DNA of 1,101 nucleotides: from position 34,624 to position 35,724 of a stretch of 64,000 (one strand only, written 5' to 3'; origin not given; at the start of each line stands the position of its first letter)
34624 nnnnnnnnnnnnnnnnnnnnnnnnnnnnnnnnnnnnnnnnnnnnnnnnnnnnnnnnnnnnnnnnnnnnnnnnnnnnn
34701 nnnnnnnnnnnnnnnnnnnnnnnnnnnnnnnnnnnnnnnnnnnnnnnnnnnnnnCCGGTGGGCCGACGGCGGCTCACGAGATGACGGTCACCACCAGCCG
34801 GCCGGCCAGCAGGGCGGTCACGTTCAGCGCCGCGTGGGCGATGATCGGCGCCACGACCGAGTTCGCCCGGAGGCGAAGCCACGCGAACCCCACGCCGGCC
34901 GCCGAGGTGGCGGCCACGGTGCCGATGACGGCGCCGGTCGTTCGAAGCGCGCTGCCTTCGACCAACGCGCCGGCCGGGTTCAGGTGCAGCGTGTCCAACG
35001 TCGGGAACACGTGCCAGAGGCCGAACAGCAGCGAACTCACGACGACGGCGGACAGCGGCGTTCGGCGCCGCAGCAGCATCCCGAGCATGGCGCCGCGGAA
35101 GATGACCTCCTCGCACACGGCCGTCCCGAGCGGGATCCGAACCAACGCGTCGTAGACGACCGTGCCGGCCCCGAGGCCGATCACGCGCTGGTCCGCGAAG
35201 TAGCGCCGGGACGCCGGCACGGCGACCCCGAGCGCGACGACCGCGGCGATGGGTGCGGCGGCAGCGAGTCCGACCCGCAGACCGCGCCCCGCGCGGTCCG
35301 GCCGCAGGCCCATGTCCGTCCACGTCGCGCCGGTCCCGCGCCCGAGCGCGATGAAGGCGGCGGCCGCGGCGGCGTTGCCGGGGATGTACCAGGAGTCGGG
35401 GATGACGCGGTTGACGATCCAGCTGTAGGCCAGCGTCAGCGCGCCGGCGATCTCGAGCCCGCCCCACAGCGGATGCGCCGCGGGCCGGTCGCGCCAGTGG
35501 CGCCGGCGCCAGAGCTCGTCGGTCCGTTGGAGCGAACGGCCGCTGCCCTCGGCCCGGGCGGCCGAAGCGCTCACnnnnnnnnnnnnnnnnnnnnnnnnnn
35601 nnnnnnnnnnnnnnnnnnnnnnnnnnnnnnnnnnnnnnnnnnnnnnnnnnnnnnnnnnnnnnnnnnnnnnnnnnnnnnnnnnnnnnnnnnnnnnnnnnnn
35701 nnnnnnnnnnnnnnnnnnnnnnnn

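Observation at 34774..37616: Membrane alpha/beta-hydrolase with AT-hook-like tail translationally coupled (GTGA) to a CPBP intramembrane protease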

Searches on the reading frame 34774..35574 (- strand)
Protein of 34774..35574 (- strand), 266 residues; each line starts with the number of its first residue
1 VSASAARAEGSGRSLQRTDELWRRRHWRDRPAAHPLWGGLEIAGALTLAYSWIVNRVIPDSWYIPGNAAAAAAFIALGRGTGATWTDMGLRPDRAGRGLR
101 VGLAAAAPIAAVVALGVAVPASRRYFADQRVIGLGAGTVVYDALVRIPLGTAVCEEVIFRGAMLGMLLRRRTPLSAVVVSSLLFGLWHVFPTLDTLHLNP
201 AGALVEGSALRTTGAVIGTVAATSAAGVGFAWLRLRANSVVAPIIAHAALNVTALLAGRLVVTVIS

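Call 5: search_protein_families(library=pfam, proteins=[window:34774-35574:-], max_evalue=0.01)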
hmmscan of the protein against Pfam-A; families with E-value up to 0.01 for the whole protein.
window:34774-35574:- (266 aa): 1 family
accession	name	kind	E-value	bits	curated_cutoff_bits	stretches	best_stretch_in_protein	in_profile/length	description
PF02517.21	Rce1-like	-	1.7e-18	67.1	22.4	1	144-252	8-92/93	Type II CAAX prenyl endopeptidase Rce1-like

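Call 7: search_protein_families(library=ncbifam, proteins=[window:34774-35574:-], max_evalue=0.01)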
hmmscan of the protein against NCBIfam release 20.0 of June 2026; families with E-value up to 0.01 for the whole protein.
window:34774-35574:- (266 aa): 8 families
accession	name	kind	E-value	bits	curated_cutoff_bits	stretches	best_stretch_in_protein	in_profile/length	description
NF050068.1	Rv0804_CPBP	equivalog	3.3e-24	85.6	200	1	43-257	7-192/197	Rv0804 family intramembrane glutamic endopeptidase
NF041647.1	ABC_perm_CPBP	equivalog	2.2e-12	46.6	435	1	144-258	546-634/636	ABC transporter permease subunit/CPBP intramembrane protease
NF040589.1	CPBP_Synerg_MrtS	equivalog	1.7e-09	38.1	130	1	145-198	77-130/170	Synerg-CTERM system glutamic-type intramembrane protease MrtS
NF047635.1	CPBP_Sphingo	equivalog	3e-07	30.1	225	1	45-256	46-236/237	CPBP family intramembrane glutamic endopeptidase, BDIM_20840 family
NF040914.1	Mrt_core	domain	3.4e-06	27.1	100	1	230-257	77-104/108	myxosortase family intramembrane protease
NF040674.1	CPBP_fam_MrtP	equivalog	2.2e-05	24.1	250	1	230-259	322-351/354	myxosortase MrtP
NF033192.3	CPBP_JDVT_MrtJ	equivalog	0.00025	21.6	75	1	152-190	9-54/98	JDVT-CTERM system glutamic-type intramembrane protease MrtJ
NF041656.1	CPBP_MmRce1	equivalog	0.0031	17.1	425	1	143-252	129-232/271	MmRce1 family CPBP family CAAX prenyl protease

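Call 16: find_homologous_proteins(query=window:34774-35574:-, max_evalue=0.00001)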
Query window:34774-35574:- (266 aa): 214 proteins with E <= 0.00001 among 8000 candidates; the best 120 are listed.
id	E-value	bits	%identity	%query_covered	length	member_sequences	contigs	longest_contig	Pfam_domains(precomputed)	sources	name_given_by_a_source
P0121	2.8e-162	556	100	100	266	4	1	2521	PF02517.22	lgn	-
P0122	3.2e-116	405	76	94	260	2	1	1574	PF02517.22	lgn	-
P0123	8.4e-115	401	73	95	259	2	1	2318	PF02517.22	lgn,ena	-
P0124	1.3e-112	393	74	86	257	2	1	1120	PF02517.22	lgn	-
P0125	9.3e-111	387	69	96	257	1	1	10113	PF02517.22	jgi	jgi:membrane protease YdiL (CAAX protease family)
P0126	3.8e-110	385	71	96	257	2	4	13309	PF02517.22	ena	-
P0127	1.6e-109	383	71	88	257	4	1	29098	PF02517.22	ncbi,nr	ncbi:MAG TPA: CPBP family intramembrane glutamic endopeptidase [Actinomycetota bacterium]|nr:CPBP fa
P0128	3.5e-109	382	71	95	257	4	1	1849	PF02517.22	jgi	-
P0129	3.9e-109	382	69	95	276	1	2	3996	PF02517.22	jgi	jgi:membrane protease YdiL (CAAX protease family)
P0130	5.7e-108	378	71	92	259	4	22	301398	PF02517.22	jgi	jgi:membrane protease YdiL (CAAX protease family)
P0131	9.0e-108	378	71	93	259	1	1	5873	PF02517.22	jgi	jgi:membrane protease YdiL (CAAX protease family)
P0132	1.1e-107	377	73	85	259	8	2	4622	PF02517.22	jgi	jgi:CAAX protease family protein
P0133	1.3e-107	377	72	86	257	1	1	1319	PF02517.22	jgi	jgi:uncharacterized protein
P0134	1.8e-107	377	67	96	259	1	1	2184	PF02517.22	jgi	jgi:uncharacterized protein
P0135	4.2e-107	375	68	95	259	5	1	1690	PF02517.22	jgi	jgi:membrane protease YdiL (CAAX protease family)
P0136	1.5e-106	374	72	85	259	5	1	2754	PF02517.22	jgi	-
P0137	3.7e-106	372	66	95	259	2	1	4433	PF02517.22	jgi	jgi:membrane protease YdiL (CAAX protease family)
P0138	4.4e-104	365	70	85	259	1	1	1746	PF02517.22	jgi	jgi:membrane protease YdiL (CAAX protease family)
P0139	1.6e-103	364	67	94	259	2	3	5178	PF02517.22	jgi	jgi:uncharacterized protein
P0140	2.1e-103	363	66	95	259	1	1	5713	PF02517.22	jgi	jgi:membrane protease YdiL (CAAX protease family)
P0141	3.4e-103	363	66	95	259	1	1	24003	PF02517.22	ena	-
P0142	3.2e-102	359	66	95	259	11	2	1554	PF02517.22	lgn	-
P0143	6.8e-91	322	61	94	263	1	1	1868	PF02517.22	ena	-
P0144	7.2e-75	270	82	61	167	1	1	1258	PF02517.22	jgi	jgi:membrane protease YdiL (CAAX protease family)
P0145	1.3e-69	253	59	82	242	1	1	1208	PF02517.22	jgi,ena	-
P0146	3.8e-69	251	59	80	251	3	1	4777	PF02517.22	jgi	jgi:uncharacterized protein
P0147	9.8e-69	250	59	83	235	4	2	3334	PF02517.22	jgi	jgi:uncharacterized protein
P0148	1.4e-67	246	57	88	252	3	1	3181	PF02517.22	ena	-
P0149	2.7e-67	245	61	78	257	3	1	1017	PF02517.22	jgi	jgi:uncharacterized protein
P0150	4.4e-67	244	59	78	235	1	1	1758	PF02517.22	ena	-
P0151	1.3e-66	243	60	78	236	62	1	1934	PF02517.22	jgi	jgi:uncharacterized protein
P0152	4.8e-66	241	60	78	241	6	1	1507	PF02517.22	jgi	-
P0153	1.2e-65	239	62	53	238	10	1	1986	PF02517.22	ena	-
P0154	1.4e-65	239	61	78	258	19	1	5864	PF02517.22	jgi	-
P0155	1.8e-65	239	59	78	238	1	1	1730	PF02517.22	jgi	jgi:uncharacterized protein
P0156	4.4e-65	238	59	78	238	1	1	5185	PF02517.22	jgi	jgi:membrane protease YdiL (CAAX protease family)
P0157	5.2e-65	237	59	78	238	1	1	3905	PF02517.22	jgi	jgi:uncharacterized protein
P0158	5.5e-65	237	60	78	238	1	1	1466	PF02517.22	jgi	jgi:membrane protease YdiL (CAAX protease family)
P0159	1.0e-64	236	59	78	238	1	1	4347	PF02517.22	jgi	jgi:membrane protease YdiL (CAAX protease family)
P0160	1.3e-64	236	59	78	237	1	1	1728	PF02517.22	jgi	jgi:membrane protease YdiL (CAAX protease family)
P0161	1.4e-64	236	73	58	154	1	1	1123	PF02517.22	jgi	jgi:membrane protease YdiL (CAAX protease family)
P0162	1.5e-64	236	57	83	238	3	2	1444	PF02517.22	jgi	-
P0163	2.3e-64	235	59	78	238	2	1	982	PF02517.22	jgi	jgi:membrane protease YdiL (CAAX protease family)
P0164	3.8e-64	235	60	78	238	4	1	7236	PF02517.22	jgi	jgi:uncharacterized protein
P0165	4.7e-64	234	58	78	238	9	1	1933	PF02517.22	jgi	jgi:uncharacterized protein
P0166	5.4e-64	234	59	78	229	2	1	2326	PF02517.22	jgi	jgi:membrane protease YdiL (CAAX protease family)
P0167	7.1e-64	234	59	78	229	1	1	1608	PF02517.22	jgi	jgi:membrane protease YdiL (CAAX protease family)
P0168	8.7e-64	233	60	78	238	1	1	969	PF02517.22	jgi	jgi:uncharacterized protein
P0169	9.2e-64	233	59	78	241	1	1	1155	PF02517.22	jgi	jgi:uncharacterized protein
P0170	1.2e-63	233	59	78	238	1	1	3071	PF02517.22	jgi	jgi:uncharacterized protein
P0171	2.0e-63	232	57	76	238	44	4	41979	PF02517.22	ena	-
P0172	2.2e-63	232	59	78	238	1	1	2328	PF02517.22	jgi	jgi:uncharacterized protein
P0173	2.8e-63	232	54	81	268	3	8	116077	PF02517.22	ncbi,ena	-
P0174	4.1e-63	231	55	85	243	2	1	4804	PF02517.22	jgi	jgi:membrane protease YdiL (CAAX protease family)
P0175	7.8e-63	230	57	80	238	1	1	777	PF02517.22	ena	-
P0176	1.2e-62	230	58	78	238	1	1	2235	PF02517.22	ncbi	-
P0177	1.9e-62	229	58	78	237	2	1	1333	PF02517.22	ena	-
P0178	2.1e-62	229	59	78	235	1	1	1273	PF02517.22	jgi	jgi:membrane protease YdiL (CAAX protease family)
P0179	3.4e-62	228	58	78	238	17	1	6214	PF02517.22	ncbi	ncbi:MAG: CPBP family intramembrane glutamic endopeptidase [Actinomycetota bacterium]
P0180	3.7e-62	228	59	78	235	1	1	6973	PF02517.22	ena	-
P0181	4.8e-62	228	58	78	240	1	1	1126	PF02517.22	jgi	jgi:uncharacterized protein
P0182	5.4e-62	228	58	78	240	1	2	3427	PF02517.22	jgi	jgi:membrane protease YdiL (CAAX protease family)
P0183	5.8e-62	227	58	78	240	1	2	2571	PF02517.22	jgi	jgi:membrane protease YdiL (CAAX protease family)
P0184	6.8e-62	227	56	83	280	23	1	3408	PF02517.22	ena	-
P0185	6.9e-62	227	58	78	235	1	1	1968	PF02517.22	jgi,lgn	jgi:uncharacterized protein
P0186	1.0e-61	227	58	78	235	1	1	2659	PF02517.22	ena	-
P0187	1.0e-61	227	58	78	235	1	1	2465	PF02517.22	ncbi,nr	ncbi:MAG TPA: CPBP family intramembrane glutamic endopeptidase [Actinomycetota bacterium]|nr:CPBP fa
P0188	1.1e-61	226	58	78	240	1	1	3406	PF02517.22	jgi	jgi:uncharacterized protein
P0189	1.1e-61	226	58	78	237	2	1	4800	PF02517.22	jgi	jgi:uncharacterized protein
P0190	1.1e-61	226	58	78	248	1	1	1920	PF02517.22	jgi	jgi:uncharacterized protein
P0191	1.3e-61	226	58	78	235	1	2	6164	PF02517.22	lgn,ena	-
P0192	1.4e-61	226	58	78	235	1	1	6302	PF02517.22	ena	-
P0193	1.4e-61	226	58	78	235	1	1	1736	PF02517.22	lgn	-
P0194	1.5e-61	226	58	78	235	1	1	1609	PF02517.22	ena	-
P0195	1.8e-61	226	58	78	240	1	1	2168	PF02517.22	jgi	jgi:uncharacterized protein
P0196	1.8e-61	226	58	78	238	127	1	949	PF02517.22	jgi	jgi:uncharacterized protein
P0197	2.3e-61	225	58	78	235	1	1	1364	PF02517.22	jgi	jgi:uncharacterized protein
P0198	3.3e-61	225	58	78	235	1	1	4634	PF02517.22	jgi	jgi:membrane protease YdiL (CAAX protease family)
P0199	4.1e-61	225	56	80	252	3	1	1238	PF02517.22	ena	-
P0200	5.2e-61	224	58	78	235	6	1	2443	PF02517.22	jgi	jgi:uncharacterized protein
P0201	6.0e-61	224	54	83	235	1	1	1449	PF02517.22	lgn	-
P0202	6.9e-61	224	52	88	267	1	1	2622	PF02517.22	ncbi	-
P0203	7.2e-61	224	58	78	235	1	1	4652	PF02517.22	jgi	jgi:uncharacterized protein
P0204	7.4e-61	224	57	78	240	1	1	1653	PF02517.22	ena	-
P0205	1.2e-60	223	57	78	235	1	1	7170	PF02517.22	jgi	jgi:uncharacterized protein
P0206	1.3e-60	223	55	83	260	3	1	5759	PF02517.22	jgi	jgi:membrane protease YdiL (CAAX protease family)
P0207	1.5e-60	223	58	78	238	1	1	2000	PF02517.22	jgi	jgi:uncharacterized protein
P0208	1.6e-60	223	55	83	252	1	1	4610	PF02517.22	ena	-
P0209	1.8e-60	222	56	78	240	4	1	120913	PF02517.22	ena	-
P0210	1.9e-60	222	57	78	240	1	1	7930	PF02517.22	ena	-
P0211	1.9e-60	222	57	78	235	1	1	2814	PF02517.22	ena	-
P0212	2.0e-60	222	57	78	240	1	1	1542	PF02517.22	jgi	-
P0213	4.3e-60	221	57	78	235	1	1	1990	PF02517.22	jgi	jgi:membrane protease YdiL (CAAX protease family)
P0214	6.0e-60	221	57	78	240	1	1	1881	PF02517.22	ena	-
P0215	7.9e-60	220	56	78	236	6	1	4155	PF02517.22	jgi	jgi:uncharacterized protein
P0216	1.4e-59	220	53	83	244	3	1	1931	PF02517.22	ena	-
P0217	3.8e-59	218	56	78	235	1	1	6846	PF02517.22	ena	-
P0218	3.9e-59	218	56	78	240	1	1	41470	PF02517.22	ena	-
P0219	4.0e-59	218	56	78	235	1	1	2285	PF02517.22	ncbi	ncbi:MAG TPA: CPBP family intramembrane glutamic endopeptidase [Actinomycetota bacterium]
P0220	6.7e-59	217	58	74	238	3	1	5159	PF02517.22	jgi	jgi:membrane protease YdiL (CAAX protease family)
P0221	9.4e-59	217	56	78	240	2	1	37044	PF02517.22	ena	-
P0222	1.6e-58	216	53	78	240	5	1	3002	PF02517.22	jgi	jgi:membrane protease YdiL (CAAX protease family)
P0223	1.6e-58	216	56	78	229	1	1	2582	PF02517.22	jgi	jgi:membrane protease YdiL (CAAX protease family)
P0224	8.7e-58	214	50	83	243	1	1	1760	PF02517.22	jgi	jgi:uncharacterized protein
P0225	1.3e-57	213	55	78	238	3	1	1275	PF02517.22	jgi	jgi:uncharacterized protein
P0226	3.0e-57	212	57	52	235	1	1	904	PF02517.22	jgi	jgi:membrane protease YdiL (CAAX protease family)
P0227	3.4e-57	212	56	78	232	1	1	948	PF02517.22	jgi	jgi:membrane protease YdiL (CAAX protease family)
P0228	9.7e-57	210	52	78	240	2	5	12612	PF02517.22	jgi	jgi:uncharacterized protein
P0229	6.2e-56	208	52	79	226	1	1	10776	PF02517.22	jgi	jgi:membrane protease YdiL (CAAX protease family)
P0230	2.5e-54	202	43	97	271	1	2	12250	PF02517.22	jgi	jgi:CAAX protease family protein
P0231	2.7e-53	199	45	96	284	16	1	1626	PF02517.22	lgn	-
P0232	1.5e-52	197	48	88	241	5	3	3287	PF02517.22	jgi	jgi:membrane protease YdiL (CAAX protease family)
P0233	2.6e-52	196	49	82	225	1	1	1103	PF02517.22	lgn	-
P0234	5.4e-52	195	51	82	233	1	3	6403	PF02517.22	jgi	jgi:membrane protease YdiL (CAAX protease family)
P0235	1.2e-51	194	50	81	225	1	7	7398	PF02517.22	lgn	-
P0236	1.5e-51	193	54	78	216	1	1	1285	PF02517.22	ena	-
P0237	2.3e-50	189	51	80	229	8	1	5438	PF02517.22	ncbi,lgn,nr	ncbi:MAG TPA: CPBP family intramembrane glutamic endopeptidase [Actinomycetota bacterium]|nr:CPBP fa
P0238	8.8e-50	187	47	79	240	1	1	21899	PF02517.22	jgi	jgi:membrane protease YdiL (CAAX protease family)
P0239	8.8e-50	187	49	83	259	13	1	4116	PF02517.22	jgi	jgi:membrane protease YdiL (CAAX protease family)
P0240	9.5e-50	187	49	84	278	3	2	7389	PF02517.22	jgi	jgi:membrane protease YdiL (CAAX protease family)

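Call 39: find_encoding_contigs(protein=P0130, flank=5000, max_places=3)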
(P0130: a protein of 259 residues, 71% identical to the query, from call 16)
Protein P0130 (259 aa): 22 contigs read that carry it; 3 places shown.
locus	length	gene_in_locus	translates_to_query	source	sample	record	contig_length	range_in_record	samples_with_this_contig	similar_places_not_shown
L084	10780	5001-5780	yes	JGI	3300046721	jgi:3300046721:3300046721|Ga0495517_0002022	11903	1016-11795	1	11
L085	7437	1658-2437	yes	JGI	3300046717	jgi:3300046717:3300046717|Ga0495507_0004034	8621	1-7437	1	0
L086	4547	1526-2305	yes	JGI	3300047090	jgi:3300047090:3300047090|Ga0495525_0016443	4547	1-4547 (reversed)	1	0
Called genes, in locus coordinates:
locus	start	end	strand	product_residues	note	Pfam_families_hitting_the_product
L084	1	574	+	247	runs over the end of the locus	PF00106:adh_short, PF08659:KR, PF13561:adh_short_C2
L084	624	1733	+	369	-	-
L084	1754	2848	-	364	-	PF03706:LPG_synthase_TM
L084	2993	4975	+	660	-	PF15420:Abhydrolase_9_N, PF10081:Abhydrolase_9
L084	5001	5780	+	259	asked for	PF02517:Rce1-like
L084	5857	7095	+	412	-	PF07995:GSDH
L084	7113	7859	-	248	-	PF09948:PpoB2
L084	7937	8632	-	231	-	PF07040:DUF1326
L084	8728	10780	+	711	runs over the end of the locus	PF00561:Abhydrolase_1, PF12146:Hydrolase_4 (weak), PF12697:Abhydrolase_6, PF04101:Glyco_tran_28_C (faint)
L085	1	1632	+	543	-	?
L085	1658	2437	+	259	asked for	PF02517:Rce1-like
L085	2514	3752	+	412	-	PF07995:GSDH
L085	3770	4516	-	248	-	PF09948:PpoB2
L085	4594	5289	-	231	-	PF07040:DUF1326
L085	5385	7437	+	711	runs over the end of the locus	PF00561:Abhydrolase_1, PF12146:Hydrolase_4 (weak), PF12697:Abhydrolase_6, PF04101:Glyco_tran_28_C (faint)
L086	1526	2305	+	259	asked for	PF02517:Rce1-like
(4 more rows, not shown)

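Call 40: find_encoding_contigs(protein=P0209, flank=5000, max_places=2)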
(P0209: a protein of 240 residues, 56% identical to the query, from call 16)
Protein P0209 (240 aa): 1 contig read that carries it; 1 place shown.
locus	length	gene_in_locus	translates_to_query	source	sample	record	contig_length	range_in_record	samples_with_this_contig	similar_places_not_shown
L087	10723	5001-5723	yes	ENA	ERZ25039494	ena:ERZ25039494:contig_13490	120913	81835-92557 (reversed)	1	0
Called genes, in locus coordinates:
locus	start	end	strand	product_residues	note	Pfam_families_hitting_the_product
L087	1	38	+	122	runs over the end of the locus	PF01479:S4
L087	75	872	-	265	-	PF11716:MDMPI_N, PF07398:MDMPI_C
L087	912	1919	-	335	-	-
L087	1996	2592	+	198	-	PF07992:Pyr_redox_2, PF13738:Pyr_redox_3 (weak), PF00070:Pyr_redox (weak)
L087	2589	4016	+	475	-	PF00027:cNMP_binding, PF02518:HATPase_c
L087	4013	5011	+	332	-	PF03631:Virul_fac_BrkB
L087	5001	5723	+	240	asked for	PF02517:Rce1-like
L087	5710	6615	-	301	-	PF03781:FGE-sulfatase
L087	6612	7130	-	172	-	-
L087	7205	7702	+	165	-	PF07992:Pyr_redox_2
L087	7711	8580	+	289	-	PF00070:Pyr_redox (weak), PF07992:Pyr_redox_2, PF22366:NDH2_C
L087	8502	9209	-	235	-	PF00596:Aldolase_II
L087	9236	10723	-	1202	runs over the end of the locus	PF03704:BTAD, PF13191:AAA_16, PF13401:AAA_22 (faint)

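Call 41: find_encoding_contigs(protein=P0238, flank=5000, max_places=2)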
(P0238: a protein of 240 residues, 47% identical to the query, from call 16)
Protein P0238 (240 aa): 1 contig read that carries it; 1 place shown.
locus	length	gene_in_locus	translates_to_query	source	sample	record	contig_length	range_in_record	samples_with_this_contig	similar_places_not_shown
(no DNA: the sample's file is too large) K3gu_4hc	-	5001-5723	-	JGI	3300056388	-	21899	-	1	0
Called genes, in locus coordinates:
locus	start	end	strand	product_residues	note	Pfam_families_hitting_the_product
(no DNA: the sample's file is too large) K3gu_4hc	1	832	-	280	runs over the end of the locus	PF00378:ECH_1, PF16113:ECH_2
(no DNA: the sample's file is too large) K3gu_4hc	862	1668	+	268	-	PF00378:ECH_1, PF16113:ECH_2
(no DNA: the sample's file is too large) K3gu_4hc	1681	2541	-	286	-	PF21863:HTH_67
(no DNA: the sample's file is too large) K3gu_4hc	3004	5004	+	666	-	PF15420:Abhydrolase_9_N (faint), PF10081:Abhydrolase_9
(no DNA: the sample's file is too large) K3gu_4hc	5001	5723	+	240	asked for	PF02517:Rce1-like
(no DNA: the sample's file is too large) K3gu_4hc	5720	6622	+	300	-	PF01636:APH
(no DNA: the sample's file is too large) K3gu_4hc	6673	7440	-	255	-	-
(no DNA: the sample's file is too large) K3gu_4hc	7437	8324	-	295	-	PF13476:AAA_23 (weak), PF00005:ABC_tran, PF13304:AAA_21 (weak)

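Call 60: predict_structure(alignment_id=A3)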
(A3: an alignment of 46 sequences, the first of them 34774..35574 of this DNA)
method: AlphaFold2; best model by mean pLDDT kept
length: 266 residues; sequences in the alignment: 46
mean_pLDDT: 93.6   pTM: 0.90
mean pLDDT of the five models: 93.6, 93.0, 92.5, 92.3, 92.0
residues with pLDDT >= 90: 217; 70-90: 45; 50-70: 4; < 50: 0
segments of 3 or more residues with pLDDT < 50: none
pLDDT, mean of each block of 10 residues (from residue 1): 80 89 93 76 93 94 97 96 96 98 98 97 89 92 97 98 96 96 96 89 90 95 98 98 98 96 92
secondary structure, 60 per line:
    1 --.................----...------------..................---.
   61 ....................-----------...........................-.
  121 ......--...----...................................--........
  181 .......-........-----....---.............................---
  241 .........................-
elements in order: H3-19 H39-56 H60-80 H92-118 H120-126 H136-170 H173-187 H189-196 H202-205 H209-237 H241-265
